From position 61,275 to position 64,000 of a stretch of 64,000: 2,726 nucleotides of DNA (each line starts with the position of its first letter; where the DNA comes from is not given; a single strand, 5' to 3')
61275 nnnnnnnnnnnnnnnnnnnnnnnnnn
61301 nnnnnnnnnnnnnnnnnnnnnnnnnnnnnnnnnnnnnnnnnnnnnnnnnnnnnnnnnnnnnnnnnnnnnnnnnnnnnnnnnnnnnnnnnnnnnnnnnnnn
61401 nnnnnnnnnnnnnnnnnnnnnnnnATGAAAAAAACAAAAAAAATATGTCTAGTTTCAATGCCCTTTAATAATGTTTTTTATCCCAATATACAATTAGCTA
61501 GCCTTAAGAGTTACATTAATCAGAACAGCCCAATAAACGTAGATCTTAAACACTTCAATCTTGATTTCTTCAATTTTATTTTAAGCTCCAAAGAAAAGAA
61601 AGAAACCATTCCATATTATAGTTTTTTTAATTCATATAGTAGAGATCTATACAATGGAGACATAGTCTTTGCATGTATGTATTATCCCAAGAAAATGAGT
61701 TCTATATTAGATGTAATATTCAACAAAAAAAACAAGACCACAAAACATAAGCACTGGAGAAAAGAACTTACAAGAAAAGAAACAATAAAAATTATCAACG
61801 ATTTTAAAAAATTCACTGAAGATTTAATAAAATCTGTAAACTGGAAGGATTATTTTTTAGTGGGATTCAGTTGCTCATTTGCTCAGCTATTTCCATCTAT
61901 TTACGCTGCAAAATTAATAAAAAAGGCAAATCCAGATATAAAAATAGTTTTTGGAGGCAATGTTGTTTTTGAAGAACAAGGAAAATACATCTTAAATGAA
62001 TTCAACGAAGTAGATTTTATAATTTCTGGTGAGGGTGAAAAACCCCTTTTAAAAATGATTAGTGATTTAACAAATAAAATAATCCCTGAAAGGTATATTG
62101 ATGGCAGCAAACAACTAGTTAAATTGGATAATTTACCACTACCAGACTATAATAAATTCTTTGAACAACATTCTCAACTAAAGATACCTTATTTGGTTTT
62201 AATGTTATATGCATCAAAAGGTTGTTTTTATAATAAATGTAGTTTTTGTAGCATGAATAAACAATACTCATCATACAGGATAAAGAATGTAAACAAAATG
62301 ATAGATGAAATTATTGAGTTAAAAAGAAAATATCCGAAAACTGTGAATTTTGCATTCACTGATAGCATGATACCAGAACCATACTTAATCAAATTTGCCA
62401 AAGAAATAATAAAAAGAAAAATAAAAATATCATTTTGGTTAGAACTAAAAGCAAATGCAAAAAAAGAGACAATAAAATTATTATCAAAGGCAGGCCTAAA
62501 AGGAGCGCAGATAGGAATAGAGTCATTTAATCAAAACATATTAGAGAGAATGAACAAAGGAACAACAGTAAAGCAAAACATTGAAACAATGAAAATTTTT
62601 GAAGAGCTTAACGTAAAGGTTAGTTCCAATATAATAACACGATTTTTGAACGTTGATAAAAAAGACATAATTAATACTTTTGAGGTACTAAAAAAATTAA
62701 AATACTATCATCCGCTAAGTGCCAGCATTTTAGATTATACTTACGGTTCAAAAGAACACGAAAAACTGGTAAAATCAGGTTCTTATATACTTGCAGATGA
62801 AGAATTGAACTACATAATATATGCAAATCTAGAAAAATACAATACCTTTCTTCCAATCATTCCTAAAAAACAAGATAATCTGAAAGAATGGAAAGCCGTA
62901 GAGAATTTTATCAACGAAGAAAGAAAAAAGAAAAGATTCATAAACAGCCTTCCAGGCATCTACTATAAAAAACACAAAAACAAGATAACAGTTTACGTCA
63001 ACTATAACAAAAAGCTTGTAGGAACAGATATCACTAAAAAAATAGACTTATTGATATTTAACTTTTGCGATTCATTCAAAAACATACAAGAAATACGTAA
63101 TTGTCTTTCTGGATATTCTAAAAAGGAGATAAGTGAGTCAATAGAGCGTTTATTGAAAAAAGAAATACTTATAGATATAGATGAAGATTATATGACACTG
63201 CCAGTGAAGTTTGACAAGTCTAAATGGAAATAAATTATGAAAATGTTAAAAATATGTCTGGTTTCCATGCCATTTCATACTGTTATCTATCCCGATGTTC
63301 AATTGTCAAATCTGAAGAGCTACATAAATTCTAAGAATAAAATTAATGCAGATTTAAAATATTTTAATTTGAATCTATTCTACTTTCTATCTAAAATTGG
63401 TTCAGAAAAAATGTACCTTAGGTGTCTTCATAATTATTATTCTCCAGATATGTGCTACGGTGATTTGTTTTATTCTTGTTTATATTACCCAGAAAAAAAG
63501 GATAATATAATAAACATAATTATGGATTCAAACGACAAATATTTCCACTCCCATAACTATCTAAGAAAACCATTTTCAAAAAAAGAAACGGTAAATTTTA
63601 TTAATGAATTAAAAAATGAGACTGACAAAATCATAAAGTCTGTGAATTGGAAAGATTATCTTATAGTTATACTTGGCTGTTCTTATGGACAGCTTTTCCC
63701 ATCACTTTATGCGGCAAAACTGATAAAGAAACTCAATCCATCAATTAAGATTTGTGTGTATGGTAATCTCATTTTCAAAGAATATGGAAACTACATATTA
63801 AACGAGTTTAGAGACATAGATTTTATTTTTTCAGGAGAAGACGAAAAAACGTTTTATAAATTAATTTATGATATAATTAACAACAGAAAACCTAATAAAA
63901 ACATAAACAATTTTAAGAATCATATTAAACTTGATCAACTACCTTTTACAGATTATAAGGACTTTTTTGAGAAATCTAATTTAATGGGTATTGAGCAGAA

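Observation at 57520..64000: Candidate radical-SAM RiPP gene cluster in an archaeon: ABC-2 transporter, small-peptide genes, rSAM/SPASM enzyme and two cobalamin-domain-like rSAM enzymes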

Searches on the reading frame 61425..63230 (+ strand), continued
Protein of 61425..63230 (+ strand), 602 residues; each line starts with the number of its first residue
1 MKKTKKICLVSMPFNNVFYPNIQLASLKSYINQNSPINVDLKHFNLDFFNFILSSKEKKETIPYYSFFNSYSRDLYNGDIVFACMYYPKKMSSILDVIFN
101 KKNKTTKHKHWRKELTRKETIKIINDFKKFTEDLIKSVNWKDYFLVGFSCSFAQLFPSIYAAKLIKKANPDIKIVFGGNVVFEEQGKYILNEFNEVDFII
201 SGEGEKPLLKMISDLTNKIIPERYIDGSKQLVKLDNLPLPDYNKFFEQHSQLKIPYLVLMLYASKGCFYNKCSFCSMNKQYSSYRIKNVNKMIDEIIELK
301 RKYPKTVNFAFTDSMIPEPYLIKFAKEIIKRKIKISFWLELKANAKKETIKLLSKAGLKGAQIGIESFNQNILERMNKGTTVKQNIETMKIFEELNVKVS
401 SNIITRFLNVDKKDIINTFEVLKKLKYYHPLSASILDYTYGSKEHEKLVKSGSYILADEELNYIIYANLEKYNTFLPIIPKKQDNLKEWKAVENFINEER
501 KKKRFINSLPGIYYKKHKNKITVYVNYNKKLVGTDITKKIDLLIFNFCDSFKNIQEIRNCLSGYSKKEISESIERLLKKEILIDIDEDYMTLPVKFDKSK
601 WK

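Call 77: find_encoding_contigs(protein=P0010, flank=8000, max_places=2)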
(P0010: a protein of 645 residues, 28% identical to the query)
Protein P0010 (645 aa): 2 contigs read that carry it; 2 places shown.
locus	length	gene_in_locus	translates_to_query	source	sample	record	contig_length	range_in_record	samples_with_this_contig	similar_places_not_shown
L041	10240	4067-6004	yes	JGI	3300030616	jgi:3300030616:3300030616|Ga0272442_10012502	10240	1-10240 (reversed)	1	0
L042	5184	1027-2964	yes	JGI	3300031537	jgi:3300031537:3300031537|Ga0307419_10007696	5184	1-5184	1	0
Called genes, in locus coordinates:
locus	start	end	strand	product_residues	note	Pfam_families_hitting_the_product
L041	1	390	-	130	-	?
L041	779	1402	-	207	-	-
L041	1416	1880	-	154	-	-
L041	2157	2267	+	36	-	-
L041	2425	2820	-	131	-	PF01894:YjbQ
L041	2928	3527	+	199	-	PF00702:Hydrolase, PF12710:HAD (weak), PF13419:HAD_2, PF13242:Hydrolase_like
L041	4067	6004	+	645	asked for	PF04055:Radical_SAM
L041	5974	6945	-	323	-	PF01047:MarR (faint), PF12802:MarR_2 (faint), PF13404:HTH_AsnC-type, PF13412:HTH_24, PF22451:NirdL-like_HTH (faint), PF13404:HTH_AsnC-type, PF13412:HTH_24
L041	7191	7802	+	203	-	-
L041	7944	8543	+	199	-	-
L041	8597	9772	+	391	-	PF00890:FAD_binding_2, PF01134:GIDA, PF01266:DAO (weak), PF01494:FAD_binding_3 (weak), PF01946:Thi4 (weak), PF12831:FAD_oxidored, PF01494:FAD_binding_3, PF22578:GGR_cat, +3 more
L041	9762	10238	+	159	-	?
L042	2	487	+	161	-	?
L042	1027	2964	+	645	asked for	PF04055:Radical_SAM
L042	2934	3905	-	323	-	PF01047:MarR (faint), PF12802:MarR_2 (faint), PF13404:HTH_AsnC-type, PF13412:HTH_24, PF22451:NirdL-like_HTH (faint), PF13404:HTH_AsnC-type, PF13412:HTH_24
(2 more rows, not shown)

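Call 80: find_encoding_contigs(protein=P0002, flank=10000, max_places=2)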
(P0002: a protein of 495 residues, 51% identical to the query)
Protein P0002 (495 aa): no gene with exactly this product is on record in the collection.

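Call 81: list_cluster_members(proteins=[P0001, P0002, P0044, P0164, P0165])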
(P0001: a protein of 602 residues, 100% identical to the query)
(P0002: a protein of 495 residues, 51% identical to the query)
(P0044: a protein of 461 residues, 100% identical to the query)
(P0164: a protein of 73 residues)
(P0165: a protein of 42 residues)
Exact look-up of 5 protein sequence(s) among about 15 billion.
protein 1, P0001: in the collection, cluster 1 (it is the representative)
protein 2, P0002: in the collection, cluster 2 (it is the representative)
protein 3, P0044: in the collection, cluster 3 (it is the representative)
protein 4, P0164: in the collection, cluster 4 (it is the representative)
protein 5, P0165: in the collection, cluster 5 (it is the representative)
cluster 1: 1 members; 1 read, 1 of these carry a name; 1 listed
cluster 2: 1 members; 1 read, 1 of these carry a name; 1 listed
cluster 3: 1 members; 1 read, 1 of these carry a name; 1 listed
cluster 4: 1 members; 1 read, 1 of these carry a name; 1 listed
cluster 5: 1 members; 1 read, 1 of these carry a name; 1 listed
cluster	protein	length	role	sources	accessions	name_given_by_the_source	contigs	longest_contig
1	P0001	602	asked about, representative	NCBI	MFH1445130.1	MAG: radical SAM protein [Nanoarchaeota archaeon]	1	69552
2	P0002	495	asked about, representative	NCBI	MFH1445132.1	MAG: radical SAM protein, partial [Nanoarchaeota archaeon]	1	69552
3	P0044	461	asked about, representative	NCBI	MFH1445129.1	MAG: radical SAM protein [Nanoarchaeota archaeon]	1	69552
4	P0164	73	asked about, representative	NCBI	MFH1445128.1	MAG: hypothetical protein ABIF08_01460 [Nanoarchaeota archaeon]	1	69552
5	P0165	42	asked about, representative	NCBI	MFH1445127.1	MAG: hypothetical protein ABIF08_01455 [Nanoarchaeota archaeon]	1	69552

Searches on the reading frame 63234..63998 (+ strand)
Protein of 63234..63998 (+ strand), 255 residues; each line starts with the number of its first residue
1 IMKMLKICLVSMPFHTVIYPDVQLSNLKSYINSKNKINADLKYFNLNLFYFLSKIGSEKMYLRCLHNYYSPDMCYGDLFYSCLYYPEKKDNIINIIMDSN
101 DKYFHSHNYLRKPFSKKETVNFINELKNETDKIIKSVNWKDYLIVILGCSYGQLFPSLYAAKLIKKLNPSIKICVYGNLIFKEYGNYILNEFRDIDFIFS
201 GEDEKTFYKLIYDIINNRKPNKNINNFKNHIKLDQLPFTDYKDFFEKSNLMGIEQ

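Call 5: search_protein_families(library=pfam, proteins=[window:63234-63998:+], max_evalue=0.01)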
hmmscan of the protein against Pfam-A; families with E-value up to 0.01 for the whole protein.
window:63234-63998:+ (255 aa): 0 families

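Call 6: search_protein_families(library=ncbifam, proteins=[window:63234-63998:+], max_evalue=0.01)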
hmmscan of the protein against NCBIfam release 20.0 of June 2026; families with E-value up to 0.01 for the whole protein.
window:63234-63998:+ (255 aa): 2 families
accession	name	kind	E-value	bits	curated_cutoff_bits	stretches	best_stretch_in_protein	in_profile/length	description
TIGR03975.1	rSAM_ocin_1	subfamily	1.1e-25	90.3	281.85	1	7-250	1-251/606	RiPP maturation radical SAM C-methyltransferase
NF033712.0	B12_rSAM_KedN5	subfamily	0.00069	17.9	700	1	160-222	81-142/624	KedN5 family methylcobalamin-dependent radical SAM C-methyltransferase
